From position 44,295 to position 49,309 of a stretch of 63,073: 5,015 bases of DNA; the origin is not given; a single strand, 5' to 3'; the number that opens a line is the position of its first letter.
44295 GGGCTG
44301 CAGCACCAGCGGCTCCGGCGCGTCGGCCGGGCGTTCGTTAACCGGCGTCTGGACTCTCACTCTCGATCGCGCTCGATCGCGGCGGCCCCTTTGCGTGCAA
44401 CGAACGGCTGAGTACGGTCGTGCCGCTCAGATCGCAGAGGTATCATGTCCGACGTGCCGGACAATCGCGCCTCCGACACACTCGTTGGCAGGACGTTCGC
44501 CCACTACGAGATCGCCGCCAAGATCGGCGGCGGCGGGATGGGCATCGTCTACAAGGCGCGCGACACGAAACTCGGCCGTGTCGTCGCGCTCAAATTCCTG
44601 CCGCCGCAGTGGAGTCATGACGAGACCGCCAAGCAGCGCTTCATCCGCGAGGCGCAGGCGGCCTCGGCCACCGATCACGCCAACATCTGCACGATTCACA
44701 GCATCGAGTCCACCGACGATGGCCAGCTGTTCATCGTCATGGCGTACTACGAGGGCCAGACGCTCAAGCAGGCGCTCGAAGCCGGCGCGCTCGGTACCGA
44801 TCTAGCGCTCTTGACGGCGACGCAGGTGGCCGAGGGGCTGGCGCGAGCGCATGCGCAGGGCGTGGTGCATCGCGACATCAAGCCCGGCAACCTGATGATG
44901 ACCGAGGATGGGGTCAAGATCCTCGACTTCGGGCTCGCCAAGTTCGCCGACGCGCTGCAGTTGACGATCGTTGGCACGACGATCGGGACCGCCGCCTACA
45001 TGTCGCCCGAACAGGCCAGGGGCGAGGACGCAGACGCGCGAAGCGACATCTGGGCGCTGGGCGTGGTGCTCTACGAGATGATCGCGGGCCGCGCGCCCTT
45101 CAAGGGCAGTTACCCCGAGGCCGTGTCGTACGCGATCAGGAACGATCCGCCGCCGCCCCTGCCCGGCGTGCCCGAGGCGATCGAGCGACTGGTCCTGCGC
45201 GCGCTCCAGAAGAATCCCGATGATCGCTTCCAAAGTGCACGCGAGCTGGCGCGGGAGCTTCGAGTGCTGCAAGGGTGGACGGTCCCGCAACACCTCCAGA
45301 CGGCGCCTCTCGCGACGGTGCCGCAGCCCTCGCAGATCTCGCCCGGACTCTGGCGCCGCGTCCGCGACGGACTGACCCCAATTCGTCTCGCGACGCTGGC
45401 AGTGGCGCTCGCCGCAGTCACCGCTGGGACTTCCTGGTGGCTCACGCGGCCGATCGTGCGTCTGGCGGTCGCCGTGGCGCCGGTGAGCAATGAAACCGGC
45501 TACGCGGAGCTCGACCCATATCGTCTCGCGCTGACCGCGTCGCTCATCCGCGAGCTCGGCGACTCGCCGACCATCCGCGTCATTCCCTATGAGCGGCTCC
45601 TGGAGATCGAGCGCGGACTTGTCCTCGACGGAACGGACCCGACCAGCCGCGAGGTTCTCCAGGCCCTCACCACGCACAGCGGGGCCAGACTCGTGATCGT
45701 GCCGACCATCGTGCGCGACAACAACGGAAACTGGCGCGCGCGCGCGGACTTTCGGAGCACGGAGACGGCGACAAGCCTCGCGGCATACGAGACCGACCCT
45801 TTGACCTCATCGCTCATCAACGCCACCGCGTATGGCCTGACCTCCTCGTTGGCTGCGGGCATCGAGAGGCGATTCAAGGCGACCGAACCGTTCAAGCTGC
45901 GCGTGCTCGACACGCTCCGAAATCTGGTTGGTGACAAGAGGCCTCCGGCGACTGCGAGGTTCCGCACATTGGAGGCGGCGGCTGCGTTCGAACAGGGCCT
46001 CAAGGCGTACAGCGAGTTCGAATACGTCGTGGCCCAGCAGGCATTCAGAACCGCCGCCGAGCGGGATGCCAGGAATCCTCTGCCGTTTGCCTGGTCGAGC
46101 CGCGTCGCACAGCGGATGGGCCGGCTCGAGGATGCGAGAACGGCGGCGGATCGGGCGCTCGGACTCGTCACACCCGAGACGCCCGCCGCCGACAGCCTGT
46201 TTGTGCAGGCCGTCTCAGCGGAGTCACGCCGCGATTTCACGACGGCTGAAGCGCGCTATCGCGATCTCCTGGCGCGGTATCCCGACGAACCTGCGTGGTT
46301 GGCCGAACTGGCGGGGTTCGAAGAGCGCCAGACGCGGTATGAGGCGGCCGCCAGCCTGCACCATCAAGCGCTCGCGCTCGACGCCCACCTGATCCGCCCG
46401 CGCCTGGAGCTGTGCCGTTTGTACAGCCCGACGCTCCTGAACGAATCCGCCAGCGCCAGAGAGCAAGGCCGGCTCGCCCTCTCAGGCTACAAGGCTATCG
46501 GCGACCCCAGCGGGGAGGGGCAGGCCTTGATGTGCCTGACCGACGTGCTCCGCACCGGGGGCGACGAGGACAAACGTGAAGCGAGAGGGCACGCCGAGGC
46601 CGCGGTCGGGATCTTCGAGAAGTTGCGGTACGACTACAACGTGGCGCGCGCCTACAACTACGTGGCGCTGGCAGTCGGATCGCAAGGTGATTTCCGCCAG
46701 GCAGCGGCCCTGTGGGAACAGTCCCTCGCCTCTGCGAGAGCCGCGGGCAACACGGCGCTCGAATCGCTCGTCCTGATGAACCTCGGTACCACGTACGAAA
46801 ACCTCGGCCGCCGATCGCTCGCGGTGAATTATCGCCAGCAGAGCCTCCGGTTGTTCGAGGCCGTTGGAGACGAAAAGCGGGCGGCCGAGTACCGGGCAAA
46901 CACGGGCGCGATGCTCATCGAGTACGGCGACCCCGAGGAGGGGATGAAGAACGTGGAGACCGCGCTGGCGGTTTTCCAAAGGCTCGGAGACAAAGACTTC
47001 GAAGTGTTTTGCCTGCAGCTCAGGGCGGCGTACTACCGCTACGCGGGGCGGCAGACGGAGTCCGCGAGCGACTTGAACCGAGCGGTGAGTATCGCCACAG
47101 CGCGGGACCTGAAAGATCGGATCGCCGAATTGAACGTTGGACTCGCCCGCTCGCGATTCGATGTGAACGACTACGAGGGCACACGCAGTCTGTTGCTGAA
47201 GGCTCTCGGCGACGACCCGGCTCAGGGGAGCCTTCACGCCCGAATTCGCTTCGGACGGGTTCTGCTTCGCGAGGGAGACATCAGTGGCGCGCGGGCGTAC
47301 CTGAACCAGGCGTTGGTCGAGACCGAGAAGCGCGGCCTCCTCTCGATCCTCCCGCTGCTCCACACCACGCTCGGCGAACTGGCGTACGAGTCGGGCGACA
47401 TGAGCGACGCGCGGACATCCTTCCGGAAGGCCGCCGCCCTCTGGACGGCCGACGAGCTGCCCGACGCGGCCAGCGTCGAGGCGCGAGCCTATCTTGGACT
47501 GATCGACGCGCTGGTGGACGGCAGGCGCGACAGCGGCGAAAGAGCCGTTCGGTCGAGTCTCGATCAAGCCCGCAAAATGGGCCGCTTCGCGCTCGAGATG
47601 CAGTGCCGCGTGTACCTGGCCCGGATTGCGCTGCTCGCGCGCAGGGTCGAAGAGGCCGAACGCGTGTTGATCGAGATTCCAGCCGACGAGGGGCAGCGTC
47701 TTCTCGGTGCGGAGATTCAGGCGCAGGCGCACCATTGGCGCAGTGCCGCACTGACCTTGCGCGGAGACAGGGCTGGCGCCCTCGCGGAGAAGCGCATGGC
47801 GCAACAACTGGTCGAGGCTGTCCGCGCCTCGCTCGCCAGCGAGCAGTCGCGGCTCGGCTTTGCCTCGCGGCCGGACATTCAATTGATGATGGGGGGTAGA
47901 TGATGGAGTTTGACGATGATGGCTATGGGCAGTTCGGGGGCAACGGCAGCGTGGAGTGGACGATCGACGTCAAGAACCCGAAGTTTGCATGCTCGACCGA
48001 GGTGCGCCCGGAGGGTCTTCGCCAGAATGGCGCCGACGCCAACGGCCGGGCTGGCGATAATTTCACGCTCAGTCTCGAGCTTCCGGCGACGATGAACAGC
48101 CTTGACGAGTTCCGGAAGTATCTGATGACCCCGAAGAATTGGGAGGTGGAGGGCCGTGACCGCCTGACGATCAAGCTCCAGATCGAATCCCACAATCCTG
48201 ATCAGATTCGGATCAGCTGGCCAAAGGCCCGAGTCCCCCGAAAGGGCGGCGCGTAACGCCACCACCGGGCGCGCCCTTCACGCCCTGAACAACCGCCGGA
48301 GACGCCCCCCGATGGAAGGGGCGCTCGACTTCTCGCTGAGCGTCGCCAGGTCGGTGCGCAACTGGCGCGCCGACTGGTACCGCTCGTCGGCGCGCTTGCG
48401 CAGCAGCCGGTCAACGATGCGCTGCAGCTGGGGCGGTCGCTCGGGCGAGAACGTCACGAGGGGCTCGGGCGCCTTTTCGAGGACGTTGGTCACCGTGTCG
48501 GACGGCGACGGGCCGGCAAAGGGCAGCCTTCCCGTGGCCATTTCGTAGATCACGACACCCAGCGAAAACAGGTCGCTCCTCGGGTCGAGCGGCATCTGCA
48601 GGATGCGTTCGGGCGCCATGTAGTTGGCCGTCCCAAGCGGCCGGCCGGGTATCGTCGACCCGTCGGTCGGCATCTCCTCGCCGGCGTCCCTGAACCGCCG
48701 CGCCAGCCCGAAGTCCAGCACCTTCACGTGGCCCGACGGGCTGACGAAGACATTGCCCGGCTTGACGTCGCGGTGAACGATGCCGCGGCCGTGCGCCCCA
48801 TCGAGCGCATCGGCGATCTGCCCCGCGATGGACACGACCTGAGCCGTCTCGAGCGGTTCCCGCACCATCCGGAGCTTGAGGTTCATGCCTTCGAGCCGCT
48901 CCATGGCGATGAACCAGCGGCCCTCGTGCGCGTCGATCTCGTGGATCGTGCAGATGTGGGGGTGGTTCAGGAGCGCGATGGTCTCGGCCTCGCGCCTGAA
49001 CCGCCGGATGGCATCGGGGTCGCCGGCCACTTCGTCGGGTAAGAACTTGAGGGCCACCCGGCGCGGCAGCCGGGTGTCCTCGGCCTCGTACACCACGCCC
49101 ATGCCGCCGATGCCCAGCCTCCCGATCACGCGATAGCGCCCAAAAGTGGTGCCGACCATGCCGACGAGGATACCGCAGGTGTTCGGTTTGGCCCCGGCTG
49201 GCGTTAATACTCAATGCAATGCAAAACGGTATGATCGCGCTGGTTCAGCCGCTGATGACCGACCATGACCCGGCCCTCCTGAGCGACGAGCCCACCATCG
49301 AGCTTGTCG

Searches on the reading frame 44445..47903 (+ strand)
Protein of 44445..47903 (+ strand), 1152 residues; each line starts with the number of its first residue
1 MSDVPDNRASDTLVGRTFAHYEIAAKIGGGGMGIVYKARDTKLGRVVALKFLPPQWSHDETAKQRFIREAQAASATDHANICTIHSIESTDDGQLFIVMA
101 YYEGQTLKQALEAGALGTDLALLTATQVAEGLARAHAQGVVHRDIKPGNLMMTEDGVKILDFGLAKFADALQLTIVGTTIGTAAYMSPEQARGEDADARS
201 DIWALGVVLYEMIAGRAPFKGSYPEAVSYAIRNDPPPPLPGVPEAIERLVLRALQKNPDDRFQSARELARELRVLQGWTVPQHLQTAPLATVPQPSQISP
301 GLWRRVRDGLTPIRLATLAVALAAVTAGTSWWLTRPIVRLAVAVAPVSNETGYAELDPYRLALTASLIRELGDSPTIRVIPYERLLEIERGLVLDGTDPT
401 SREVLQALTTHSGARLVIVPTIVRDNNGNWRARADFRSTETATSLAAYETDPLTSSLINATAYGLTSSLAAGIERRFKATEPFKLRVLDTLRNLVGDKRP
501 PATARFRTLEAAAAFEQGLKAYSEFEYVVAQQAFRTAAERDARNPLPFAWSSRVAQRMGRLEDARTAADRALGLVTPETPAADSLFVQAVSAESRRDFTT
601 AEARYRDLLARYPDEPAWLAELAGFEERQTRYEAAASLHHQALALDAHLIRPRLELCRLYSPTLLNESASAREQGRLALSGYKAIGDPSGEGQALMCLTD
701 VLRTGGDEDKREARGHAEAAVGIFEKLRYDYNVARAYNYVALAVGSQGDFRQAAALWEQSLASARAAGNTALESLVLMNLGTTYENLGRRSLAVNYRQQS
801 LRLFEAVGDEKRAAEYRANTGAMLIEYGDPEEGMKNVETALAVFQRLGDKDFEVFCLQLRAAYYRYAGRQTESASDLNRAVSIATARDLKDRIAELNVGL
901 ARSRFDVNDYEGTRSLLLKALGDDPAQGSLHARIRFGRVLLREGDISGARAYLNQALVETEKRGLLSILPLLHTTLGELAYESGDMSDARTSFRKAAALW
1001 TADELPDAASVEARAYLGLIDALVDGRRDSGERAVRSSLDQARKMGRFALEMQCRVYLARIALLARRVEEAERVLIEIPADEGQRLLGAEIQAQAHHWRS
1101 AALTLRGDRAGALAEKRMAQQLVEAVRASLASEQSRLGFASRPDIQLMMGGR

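Call 3: search_protein_families(library=pfam, proteins=[window:44445-47903:+], max_evalue=0.01)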
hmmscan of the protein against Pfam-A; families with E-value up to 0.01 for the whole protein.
window:44445-47903:+ (1152 aa): 15 families
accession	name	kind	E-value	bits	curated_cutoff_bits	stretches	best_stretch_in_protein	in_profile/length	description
PF00069.31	Pkinase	-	2.8e-47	161.7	31.7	1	21-263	1-253/263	Protein kinase domain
PF07714.23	PK_Tyr_Ser-Thr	-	1.2e-33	116.9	23.1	1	23-263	3-250/258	Protein tyrosine and serine/threonine kinase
PF13424.12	TPR_12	-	1.7e-14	54.2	30.1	3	821-885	10-76/77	Tetratricopeptide repeat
PF14559.12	TPR_19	-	2.3e-09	37.9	25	1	908-957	5-52/68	Tetratricopeptide repeat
PF13432.12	TPR_16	-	2.4e-08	34.7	32.7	1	588-638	3-53/65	Tetratricopeptide repeat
PF07719.23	TPR_2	-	4.3e-07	30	27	0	971-999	2-30/34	Tetratricopeptide repeat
PF01636.29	APH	-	2.3e-06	28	23.2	1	134-171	164-203/239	Phosphotransferase enzyme family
PF03109.22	ABC1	-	4.7e-05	23.1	22.9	1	93-168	141-217/244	ABC1 atypical kinase-like domain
PF13181.12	TPR_8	-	7.1e-05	23.1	25.7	0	777-803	4-30/34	Tetratricopeptide repeat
PF23914.1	TPR_CcmH_CycH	-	0.00067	20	42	0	533-643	38-148/158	Cytochrome c-type biogenesis protein H TPR domain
PF13176.12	TPR_7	-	0.00067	20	27.9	0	777-803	2-28/36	Tetratricopeptide repeat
PF14531.12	Kinase-like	-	0.00085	19.1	25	1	121-261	148-289/289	Kinase-like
PF13174.12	TPR_6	-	0.004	18.2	26.3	0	583-614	1-32/33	Tetratricopeptide repeat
PF17667.7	Pkinase_fungal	-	0.0041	16.3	24.1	1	131-201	298-375/387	Fungal protein kinase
PF00515.34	TPR_1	-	0.0086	16.3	27.8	0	734-761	1-28/34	Tetratricopeptide repeat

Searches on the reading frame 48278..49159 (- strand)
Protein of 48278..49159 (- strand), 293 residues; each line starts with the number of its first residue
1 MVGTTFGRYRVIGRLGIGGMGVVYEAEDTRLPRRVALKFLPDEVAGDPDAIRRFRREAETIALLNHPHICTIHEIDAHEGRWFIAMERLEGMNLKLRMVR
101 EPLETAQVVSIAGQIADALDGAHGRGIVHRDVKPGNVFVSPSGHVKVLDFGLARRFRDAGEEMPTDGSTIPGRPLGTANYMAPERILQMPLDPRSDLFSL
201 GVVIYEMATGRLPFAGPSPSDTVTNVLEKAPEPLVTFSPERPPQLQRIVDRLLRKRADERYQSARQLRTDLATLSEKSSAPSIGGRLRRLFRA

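Call 3: search_protein_families(library=pfam, proteins=[window:48278-49159:-], max_evalue=0.01)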
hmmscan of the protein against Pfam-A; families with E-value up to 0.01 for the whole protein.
window:48278-49159:- (293 aa): 5 families
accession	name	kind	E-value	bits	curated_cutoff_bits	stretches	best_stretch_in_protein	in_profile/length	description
PF00069.31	Pkinase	-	4.6e-47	161.1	31.7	1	9-264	1-255/263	Protein kinase domain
PF07714.23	PK_Tyr_Ser-Thr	-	3.1e-31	109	23.1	1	13-262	5-250/258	Protein tyrosine and serine/threonine kinase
PF01636.29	APH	-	1.5e-05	25.3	23.2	1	124-154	167-198/239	Phosphotransferase enzyme family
PF03109.22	ABC1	-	2e-05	24.3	22.9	1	83-158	144-219/244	ABC1 atypical kinase-like domain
PF14531.12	Kinase-like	-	7e-05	22.7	25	1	87-224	126-261/289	Kinase-like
